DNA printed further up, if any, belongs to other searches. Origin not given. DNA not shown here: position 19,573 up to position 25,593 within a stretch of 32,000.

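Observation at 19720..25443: Single 1907-aa ORF encoding two complete UvrA units in tandem (covalent pseudo-dimer with four ABC modules)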

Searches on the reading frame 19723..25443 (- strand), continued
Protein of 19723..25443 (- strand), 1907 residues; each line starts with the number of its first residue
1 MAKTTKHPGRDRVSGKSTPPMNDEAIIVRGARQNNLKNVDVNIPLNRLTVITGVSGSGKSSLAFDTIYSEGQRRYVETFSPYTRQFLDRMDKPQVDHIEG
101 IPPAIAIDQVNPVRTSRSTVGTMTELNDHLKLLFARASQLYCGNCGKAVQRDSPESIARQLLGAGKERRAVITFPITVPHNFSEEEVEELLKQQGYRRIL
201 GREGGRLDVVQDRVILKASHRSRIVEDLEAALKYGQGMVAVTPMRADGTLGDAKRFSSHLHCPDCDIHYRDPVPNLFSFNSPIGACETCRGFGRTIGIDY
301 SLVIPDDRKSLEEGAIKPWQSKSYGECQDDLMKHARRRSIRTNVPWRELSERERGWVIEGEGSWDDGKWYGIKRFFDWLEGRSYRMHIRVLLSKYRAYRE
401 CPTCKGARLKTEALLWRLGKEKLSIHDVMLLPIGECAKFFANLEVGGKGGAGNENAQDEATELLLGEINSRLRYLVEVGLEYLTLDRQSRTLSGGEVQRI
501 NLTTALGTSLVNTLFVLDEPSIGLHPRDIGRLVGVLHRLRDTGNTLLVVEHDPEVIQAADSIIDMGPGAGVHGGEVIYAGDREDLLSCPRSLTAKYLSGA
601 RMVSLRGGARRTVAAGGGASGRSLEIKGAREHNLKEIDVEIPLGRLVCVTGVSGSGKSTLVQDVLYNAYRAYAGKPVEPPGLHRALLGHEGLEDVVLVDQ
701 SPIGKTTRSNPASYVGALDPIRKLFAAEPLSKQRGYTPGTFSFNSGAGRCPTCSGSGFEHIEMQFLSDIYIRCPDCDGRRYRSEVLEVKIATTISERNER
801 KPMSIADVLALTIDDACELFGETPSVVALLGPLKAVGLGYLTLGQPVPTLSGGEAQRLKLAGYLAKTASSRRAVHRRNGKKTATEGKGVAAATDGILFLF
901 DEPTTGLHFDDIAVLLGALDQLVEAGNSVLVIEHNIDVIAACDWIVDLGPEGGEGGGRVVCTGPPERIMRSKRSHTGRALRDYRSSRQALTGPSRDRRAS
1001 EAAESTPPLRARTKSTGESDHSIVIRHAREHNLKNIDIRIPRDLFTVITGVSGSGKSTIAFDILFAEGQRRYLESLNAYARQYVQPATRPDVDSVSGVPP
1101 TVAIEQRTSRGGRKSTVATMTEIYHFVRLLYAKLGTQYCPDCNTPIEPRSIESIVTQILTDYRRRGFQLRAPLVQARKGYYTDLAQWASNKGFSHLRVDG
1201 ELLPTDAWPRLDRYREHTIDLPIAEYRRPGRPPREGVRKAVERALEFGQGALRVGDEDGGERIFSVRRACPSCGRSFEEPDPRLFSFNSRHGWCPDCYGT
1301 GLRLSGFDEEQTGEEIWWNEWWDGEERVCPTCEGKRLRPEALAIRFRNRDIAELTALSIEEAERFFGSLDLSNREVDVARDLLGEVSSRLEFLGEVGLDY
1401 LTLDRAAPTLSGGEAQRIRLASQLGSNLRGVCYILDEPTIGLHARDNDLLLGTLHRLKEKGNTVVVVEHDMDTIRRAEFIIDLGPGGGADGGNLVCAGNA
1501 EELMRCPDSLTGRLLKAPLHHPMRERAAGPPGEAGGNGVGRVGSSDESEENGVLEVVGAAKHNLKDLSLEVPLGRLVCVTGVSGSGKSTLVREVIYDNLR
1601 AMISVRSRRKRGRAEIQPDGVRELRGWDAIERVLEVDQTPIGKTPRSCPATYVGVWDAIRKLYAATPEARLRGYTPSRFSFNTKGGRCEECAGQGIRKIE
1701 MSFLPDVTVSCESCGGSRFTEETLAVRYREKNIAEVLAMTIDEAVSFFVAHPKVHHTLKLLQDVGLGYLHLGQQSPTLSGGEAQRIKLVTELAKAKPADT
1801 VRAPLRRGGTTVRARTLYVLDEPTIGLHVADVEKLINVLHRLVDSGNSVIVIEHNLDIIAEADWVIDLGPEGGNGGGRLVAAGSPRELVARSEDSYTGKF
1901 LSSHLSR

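Call 25: find_related_loci(query=window:19723-25443:-, collection=genome_contigs, flank=6000)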
Query window:19723-25443:- (1907 aa) in genome_contigs; peptide patterns used: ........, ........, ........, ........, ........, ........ (x = any residue, [..] = any of these).
598 stretches matched a pattern (row limit reached: there are more); 590 encode a relative of the query (tblastn E <= 1e-3); the best 80 are kept; 80 distinct loci.
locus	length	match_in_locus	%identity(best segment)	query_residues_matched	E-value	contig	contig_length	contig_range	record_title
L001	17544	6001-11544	65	6-1907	0e+0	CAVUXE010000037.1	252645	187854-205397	MAG: uncultured Spirochaetota bacterium isolate MFD04492.bin.2.86 genome assembly, contig: contig_15712, whole genome sh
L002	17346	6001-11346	64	14-1905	0e+0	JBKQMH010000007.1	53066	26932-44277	MAG: Verrucomicrobiia bacterium isolate CRr3G3H3I__bin_98 CRr3G3H3I_000000005303, whole genome shotgun sequence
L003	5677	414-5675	64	14-1901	0e+0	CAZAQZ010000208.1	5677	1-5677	MAG TPA_asm: uncultured Verrucomicrobiota bacterium isolate binchicken_co162_501 genome assembly, contig: NODE_39481_len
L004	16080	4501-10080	64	5-1906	0e+0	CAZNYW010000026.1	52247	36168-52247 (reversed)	MAG TPA_asm: uncultured Spirochaetales bacterium isolate binchicken_co150_687 genome assembly, contig: NODE_1273_length_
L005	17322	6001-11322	63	14-1905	0e+0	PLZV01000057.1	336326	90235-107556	MAG: Verrucomicrobia bacterium isolate palsa_1439 73.20120700_P3D.107_contig_11269, whole genome shotgun sequence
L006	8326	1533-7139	60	7-1907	0e+0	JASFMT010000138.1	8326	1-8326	MAG: Gammaproteobacteria bacterium isolate D0817S02metaG_Bin_335 D0817S02metaG_FD_scaffold_2001_c1, whole genome shotgun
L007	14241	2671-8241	64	21-1905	0e+0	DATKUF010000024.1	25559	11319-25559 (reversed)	MAG TPA_asm: Spirochaetia bacterium isolate SMAG_U14100 k141_338342, whole genome shotgun sequence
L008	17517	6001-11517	63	1-1907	0e+0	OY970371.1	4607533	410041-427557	MAG: Candidatus Manganitrophaceae bacterium isolate MFD03066.bin.c.2 genome assembly, chromosome: 1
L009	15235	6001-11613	62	21-1906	0e+0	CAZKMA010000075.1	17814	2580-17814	MAG TPA_asm: uncultured Spirochaetales bacterium isolate binchicken_co224_265 genome assembly, contig: NODE_2915_length_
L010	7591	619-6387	64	5-1907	0e+0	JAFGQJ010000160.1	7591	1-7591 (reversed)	MAG: Spirochaetales bacterium isolate Zod_Metabat.745 k87_2395573, whole genome shotgun sequence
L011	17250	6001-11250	63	14-1905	0e+0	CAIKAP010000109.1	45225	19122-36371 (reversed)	MAG: uncultured Verrucomicrobia bacterium isolate AM-2014_bin-2847 genome assembly, contig: bin-2847:109/242, whole geno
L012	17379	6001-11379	63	15-1905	0e+0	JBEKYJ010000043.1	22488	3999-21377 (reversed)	MAG: Verrucomicrobiia bacterium isolate SPRUCE 672 SPRUCE_672_43, whole genome shotgun sequence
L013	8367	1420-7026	62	17-1906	0e+0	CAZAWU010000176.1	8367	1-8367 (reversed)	MAG TPA_asm: uncultured Burkholderiales bacterium isolate SRP237561_co1_233 genome assembly, contig: NODE_17143_length_8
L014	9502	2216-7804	62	16-1905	0e+0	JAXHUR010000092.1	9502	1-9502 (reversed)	MAG: Thermodesulfobacteriota bacterium isolate MAG56_tar_biofilm MAG56_92, whole genome shotgun sequence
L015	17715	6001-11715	63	1-1906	0e+0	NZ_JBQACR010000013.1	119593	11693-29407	Pelomicrobium sp. G1 NODE_13_length_119593_cov_266.511915, whole genome shotgun sequence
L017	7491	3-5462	64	1-1907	0e+0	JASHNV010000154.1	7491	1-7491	MAG: Spirochaetia bacterium isolate JOPF006 JOPF_NEAR_contig_1096209, whole genome shotgun sequence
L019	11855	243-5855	63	17-1907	0e+0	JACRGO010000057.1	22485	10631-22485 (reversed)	MAG: Nitrospinota bacterium isolate NC_groundwater_1753_Pr3_B-0.1um_50_18 SR-2_scaffold_141_997687, whole genome shotgun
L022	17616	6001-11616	61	4-1907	0e+0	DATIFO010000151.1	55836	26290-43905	MAG TPA_asm: Candidatus Methylomirabilis sp. isolate SMAG_U16397 k141_2005685, whole genome shotgun sequence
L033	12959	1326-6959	58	21-1907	0e+0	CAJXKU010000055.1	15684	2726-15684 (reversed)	MAG TPA_asm: uncultured Lentisphaerae bacterium isolate SRR6193124_bin.69_MetaBAT_v2.12.1_MAG genome assembly, contig: N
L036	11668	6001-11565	61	6-1907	0e+0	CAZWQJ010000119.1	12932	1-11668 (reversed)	MAG TPA_asm: uncultured Victivallales bacterium isolate SRP272421_co1_443 genome assembly, contig: NODE_15277_length_129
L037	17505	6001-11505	60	19-1907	0e+0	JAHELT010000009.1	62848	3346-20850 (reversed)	MAG: Chromatiales bacterium isolate Ww634 NODE_710_length_62848_cov_3.915013, whole genome shotgun sequence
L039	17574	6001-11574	57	11-1907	0e+0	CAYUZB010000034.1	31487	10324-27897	MAG TPA_asm: uncultured Granulosicoccaceae bacterium isolate SRP114822_co2_94 genome assembly, contig: NODE_1194_length_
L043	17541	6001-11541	57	19-1907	0e+0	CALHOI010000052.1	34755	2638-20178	MAG: uncultured Granulosicoccaceae bacterium isolate R2_Bin_METABAT__97_1 genome assembly, contig: c_000001387995, whole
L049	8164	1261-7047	57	2-1907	0e+0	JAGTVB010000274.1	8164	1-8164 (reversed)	MAG: Gammaproteobacteria bacterium isolate SH-MAG129 SH-MAG129_contig_000274, whole genome shotgun sequence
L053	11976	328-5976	57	7-1907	0e+0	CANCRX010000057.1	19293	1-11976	MAG: Alcaligenaceae bacterium isolate JR-MC-I-240519-208 genome assembly, contig: JR-MC-I-240519-C4828, whole genome sho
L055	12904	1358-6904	56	6-1907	0e+0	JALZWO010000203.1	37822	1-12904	MAG: Granulosicoccus sp. isolate g4_MAG_00004 g4_MAG_00004_000000000203, whole genome shotgun sequence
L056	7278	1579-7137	58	6-1907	0e+0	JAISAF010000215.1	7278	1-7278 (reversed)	MAG: Spirochaetales bacterium isolate Gx481_bin132 k119_4218505, whole genome shotgun sequence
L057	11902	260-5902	58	22-1907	0e+0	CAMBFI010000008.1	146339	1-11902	MAG: Bordetella parapertussis isolate MH-09jul19-210 genome assembly, contig: MH-09jul19-C145, whole genome shotgun sequ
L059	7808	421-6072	57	9-1907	0e+0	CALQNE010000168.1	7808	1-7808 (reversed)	MAG: Bordetella parapertussis isolate HRS-HS9-bin-77 genome assembly, contig: HRS-HS9-C11191, whole genome shotgun seque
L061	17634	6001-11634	57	7-1907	0e+0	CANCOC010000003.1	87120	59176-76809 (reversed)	MAG: Alcaligenaceae bacterium isolate JR-MC-D-240519-73 genome assembly, contig: JR-MC-D-240519-C199, whole genome shotg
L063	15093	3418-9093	56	7-1907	0e+0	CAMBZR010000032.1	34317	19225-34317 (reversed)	MAG: Bordetella parapertussis isolate LH-02apr19-318 genome assembly, contig: LH-02apr19-C2336, whole genome shotgun seq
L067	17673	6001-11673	58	4-1907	0e+0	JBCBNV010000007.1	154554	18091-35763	MAG: Pseudomonadota bacterium isolate J06632_16 NODE_7_length_154554_cov_20.917606, whole genome shotgun sequence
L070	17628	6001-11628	57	6-1907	0e+0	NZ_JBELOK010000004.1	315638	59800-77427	Castellaniella sp. FW104-7C03 NODE_4_length_315638_cov_138.023726, whole genome shotgun sequence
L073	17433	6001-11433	57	21-1907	0e+0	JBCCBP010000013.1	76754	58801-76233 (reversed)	MAG: Pseudomonadota bacterium isolate P01_A01_bin.38 k141_511149_length_76754_cov_26.1631, whole genome shotgun sequence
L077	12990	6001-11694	56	7-1907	0e+0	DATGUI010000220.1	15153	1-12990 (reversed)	MAG TPA_asm: Burkholderiaceae bacterium isolate SMAG_U10525 k141_1128253, whole genome shotgun sequence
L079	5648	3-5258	61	1-1907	0e+0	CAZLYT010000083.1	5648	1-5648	MAG TPA_asm: uncultured Candidatus Competibacteraceae bacterium isolate binchicken_co31_333 genome assembly, contig: k14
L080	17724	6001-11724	54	6-1907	0e+0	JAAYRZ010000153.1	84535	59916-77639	MAG: Alcaligenaceae bacterium isolate AS23ysBPME_27 116134_AS23, whole genome shotgun sequence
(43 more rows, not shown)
